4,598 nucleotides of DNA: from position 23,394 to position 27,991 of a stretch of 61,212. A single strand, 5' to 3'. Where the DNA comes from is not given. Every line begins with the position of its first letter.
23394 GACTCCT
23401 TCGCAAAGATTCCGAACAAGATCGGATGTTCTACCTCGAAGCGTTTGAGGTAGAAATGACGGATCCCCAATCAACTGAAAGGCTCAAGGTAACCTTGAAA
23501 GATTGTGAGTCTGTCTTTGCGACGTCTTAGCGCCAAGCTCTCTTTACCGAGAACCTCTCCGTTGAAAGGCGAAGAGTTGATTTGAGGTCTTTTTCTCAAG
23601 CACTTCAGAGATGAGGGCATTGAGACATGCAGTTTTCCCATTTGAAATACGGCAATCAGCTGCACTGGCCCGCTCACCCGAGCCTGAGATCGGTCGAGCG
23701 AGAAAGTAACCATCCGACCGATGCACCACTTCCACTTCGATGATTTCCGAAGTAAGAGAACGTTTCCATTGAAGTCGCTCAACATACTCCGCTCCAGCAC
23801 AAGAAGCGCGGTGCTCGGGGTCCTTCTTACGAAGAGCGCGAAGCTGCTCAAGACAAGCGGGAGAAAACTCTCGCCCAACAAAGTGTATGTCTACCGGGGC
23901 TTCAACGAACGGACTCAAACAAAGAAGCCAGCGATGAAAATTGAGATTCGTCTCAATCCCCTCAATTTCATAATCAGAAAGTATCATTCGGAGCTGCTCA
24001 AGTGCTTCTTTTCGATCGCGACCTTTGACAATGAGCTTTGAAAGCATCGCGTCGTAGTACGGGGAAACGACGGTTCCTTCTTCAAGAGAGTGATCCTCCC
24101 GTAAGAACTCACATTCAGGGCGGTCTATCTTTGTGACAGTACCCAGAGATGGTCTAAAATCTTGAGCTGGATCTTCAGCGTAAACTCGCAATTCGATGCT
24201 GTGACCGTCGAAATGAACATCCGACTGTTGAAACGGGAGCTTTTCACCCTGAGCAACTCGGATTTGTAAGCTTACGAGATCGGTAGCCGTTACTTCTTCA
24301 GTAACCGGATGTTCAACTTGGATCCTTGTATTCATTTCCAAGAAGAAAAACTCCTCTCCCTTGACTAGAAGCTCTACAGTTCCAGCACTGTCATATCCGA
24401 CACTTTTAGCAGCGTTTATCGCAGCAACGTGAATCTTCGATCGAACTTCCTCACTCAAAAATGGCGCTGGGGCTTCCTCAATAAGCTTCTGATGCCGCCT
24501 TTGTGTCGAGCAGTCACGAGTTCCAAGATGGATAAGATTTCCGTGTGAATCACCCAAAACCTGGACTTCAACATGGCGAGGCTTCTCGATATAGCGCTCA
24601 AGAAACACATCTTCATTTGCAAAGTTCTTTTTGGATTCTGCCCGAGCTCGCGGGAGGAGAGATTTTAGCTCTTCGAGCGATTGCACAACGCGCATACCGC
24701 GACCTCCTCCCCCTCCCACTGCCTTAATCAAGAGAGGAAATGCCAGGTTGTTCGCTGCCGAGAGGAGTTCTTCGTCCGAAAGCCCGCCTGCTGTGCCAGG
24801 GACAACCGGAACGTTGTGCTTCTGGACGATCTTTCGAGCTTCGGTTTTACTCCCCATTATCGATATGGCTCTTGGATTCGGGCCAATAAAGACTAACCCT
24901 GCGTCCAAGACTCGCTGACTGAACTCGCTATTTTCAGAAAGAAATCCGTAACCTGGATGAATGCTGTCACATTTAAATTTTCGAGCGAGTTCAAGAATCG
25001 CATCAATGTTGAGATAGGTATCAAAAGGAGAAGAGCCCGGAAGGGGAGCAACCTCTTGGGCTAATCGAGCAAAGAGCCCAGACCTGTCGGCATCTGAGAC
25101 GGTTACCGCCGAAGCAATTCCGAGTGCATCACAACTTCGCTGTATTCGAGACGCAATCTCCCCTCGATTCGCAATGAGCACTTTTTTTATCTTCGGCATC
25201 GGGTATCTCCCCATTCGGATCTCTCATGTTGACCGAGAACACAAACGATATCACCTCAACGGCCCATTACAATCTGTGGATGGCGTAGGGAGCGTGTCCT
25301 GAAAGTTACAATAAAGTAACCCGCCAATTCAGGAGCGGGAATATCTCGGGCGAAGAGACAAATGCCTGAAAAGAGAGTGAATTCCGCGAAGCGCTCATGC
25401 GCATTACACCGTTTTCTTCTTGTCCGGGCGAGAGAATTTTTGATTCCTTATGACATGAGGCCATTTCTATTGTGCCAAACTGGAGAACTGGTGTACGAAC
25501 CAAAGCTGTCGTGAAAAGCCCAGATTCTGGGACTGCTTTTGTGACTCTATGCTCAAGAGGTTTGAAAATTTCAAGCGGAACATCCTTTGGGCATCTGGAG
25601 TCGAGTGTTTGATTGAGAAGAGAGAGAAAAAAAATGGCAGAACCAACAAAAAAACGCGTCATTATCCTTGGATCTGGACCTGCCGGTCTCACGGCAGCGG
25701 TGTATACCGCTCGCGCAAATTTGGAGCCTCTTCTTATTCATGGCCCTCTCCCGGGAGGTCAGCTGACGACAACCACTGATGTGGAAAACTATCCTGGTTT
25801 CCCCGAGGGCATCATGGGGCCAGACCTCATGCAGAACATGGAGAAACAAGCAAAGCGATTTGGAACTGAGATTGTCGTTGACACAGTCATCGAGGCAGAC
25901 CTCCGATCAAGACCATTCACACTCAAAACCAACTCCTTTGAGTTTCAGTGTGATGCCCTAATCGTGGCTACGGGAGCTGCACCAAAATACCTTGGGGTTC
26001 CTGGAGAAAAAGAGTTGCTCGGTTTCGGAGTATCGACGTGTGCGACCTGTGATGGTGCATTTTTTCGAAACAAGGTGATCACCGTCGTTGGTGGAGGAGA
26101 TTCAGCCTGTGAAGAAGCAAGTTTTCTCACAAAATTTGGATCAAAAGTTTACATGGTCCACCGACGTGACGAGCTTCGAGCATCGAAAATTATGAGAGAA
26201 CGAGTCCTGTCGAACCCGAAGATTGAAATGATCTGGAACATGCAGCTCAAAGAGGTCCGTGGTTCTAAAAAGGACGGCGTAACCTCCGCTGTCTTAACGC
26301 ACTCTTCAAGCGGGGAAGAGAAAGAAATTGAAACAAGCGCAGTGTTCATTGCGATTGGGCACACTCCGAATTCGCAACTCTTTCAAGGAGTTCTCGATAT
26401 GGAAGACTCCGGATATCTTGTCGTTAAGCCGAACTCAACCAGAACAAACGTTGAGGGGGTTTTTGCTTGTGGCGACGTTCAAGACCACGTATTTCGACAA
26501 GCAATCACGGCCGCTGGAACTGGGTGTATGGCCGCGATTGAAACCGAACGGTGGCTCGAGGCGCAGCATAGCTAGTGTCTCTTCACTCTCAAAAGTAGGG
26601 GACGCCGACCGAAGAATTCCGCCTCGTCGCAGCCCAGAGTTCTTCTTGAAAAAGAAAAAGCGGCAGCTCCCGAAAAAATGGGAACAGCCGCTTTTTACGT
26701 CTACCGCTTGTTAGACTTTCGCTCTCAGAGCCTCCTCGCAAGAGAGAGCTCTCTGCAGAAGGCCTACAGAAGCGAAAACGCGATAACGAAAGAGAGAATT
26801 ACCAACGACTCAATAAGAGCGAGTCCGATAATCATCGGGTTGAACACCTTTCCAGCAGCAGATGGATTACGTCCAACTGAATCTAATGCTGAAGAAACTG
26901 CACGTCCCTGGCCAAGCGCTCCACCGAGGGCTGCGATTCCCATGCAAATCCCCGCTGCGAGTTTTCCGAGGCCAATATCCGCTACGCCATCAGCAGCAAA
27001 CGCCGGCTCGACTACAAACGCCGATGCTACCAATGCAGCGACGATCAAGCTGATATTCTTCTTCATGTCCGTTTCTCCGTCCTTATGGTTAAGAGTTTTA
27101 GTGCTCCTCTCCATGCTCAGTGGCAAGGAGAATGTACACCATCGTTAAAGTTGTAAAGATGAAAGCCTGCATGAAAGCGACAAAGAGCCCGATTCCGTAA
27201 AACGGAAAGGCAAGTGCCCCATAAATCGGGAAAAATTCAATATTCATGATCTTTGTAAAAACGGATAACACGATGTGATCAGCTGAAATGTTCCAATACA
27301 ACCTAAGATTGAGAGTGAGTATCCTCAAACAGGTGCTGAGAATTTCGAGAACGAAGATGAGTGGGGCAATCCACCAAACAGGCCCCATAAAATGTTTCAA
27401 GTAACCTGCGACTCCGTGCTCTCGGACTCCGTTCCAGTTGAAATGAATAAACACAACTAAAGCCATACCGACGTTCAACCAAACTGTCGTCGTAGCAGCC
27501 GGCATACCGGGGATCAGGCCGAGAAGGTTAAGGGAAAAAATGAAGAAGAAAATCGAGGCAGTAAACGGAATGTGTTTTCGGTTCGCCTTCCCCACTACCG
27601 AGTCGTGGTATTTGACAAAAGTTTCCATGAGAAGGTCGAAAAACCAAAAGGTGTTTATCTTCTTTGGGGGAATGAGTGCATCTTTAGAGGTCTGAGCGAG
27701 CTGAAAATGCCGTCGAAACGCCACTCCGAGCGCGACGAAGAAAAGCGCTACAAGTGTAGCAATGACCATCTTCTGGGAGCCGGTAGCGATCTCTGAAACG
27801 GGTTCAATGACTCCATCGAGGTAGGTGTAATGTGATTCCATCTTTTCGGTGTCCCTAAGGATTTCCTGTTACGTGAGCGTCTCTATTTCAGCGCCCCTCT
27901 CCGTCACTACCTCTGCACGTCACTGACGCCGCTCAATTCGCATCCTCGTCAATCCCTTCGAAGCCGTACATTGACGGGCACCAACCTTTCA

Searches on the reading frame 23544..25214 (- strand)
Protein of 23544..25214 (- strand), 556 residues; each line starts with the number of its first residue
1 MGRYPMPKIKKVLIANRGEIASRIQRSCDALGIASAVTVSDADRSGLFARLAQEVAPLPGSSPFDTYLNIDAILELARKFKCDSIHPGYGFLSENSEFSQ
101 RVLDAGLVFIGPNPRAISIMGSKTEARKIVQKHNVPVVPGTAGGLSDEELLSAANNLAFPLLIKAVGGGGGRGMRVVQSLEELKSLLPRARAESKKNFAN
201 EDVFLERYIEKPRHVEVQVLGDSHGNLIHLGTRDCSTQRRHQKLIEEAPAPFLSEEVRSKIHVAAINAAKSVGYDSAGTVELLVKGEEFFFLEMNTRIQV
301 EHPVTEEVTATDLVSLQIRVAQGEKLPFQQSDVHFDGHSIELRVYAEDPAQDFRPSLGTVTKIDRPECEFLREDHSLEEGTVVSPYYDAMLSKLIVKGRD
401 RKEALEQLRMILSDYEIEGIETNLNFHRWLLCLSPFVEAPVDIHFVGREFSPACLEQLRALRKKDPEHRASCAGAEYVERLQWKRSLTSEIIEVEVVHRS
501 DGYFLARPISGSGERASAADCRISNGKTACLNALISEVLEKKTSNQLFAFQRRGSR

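Call 15: search_protein_families(library=pfam, proteins=[window:23544-25214:-], max_evalue=0.001)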
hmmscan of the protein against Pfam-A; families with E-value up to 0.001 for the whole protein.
window:23544-25214:- (556 aa): 5 families
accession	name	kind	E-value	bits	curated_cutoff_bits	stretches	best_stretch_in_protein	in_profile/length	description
PF02786.22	CPSase_L_D2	-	1.6e-71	240.7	19.8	1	123-327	2-209/211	Carbamoyl-phosphate synthase L chain, ATP binding domain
PF00289.28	Biotin_carb_N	-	1e-36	126.2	25.5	1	9-117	2-110/110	Biotin carboxylase, N-terminal domain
PF02785.25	Biotin_carb_C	-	5.6e-32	110.5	32.4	1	341-446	1-106/108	Biotin carboxylase C-terminal domain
PF07478.18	Dala_Dala_lig_C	-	3.1e-08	33.8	24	1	149-296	27-174/204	D-ala D-ala ligase C-terminus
PF02222.28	ATP-grasp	-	1.5e-06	28.4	27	1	130-297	3-162/179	ATP-grasp domain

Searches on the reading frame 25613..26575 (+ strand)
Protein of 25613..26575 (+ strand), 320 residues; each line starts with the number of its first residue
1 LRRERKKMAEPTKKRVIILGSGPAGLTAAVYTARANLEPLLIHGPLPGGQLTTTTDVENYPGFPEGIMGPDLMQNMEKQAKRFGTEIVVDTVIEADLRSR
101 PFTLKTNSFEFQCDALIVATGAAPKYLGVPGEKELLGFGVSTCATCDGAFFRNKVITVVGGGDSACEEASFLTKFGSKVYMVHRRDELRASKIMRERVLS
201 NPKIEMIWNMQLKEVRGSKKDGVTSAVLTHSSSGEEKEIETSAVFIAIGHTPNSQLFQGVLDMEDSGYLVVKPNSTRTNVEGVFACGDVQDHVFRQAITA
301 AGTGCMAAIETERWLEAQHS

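Call 9: search_protein_families(library=pfam, proteins=[window:25613-26575:+], max_evalue=0.001)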
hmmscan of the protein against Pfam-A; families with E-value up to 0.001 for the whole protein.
window:25613-26575:+ (320 aa): 11 families
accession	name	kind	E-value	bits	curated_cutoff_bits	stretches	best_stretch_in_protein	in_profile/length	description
PF07992.20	Pyr_redox_2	-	9.1e-54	183.3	26.1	1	15-304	2-291/291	Pyridine nucleotide-disulphide oxidoreductase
PF13738.12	Pyr_redox_3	-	4.5e-26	92.2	30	1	83-287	94-305/305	Pyridine nucleotide-disulphide oxidoreductase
PF00070.33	Pyr_redox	-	6.1e-20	72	22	1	156-228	2-79/82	Pyridine nucleotide-disulphide oxidoreductase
PF03486.20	HI0933_like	-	4.8e-06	26.6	50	0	15-42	2-29/244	HI0933-like protein Rossmann domain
PF01134.28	GIDA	-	9.5e-06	25.3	22.1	0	16-42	2-28/391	Glucose inhibited division protein A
PF13450.12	NAD_binding_8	-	1.2e-05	25.9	21.9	1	18-61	1-41/68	NAD(P)-binding Rossmann-like domain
PF12831.13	FAD_oxidored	-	2.8e-05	24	27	1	16-54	2-41/416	FAD dependent oxidoreductase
PF01266.30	DAO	-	3.5e-05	23.9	27.9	0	70-123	149-205/353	FAD dependent oxidoreductase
PF13434.12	Lys_Orn_oxgnase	-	6.9e-05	22.6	21.3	0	100-185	130-222/339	L-lysine 6-monooxygenase/L-ornithine 5-monooxygenase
PF00890.30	FAD_binding_2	-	8.4e-05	22.4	20.4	0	16-42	2-28/414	FAD binding domain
PF01946.23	Thi4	-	0.00051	19.8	26.2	0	3-43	7-48/235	Thi4 family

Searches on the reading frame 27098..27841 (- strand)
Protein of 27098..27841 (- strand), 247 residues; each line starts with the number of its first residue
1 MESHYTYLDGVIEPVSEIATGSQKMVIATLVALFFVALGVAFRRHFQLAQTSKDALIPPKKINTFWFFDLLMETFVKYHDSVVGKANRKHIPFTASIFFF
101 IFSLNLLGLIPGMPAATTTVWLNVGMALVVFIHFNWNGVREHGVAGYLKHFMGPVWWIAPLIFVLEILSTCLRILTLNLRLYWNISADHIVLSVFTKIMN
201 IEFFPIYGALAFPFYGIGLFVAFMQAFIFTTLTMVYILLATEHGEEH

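Call 9: search_protein_families(library=pfam, proteins=[window:27098-27841:-], max_evalue=0.001)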
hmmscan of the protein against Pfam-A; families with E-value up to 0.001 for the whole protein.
window:27098-27841:- (247 aa): 1 family
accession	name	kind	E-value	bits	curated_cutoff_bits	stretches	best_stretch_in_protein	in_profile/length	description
PF00119.25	ATP-synt_A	-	2.9e-40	138.9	33.9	1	39-237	9-216/217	ATP synthase A chain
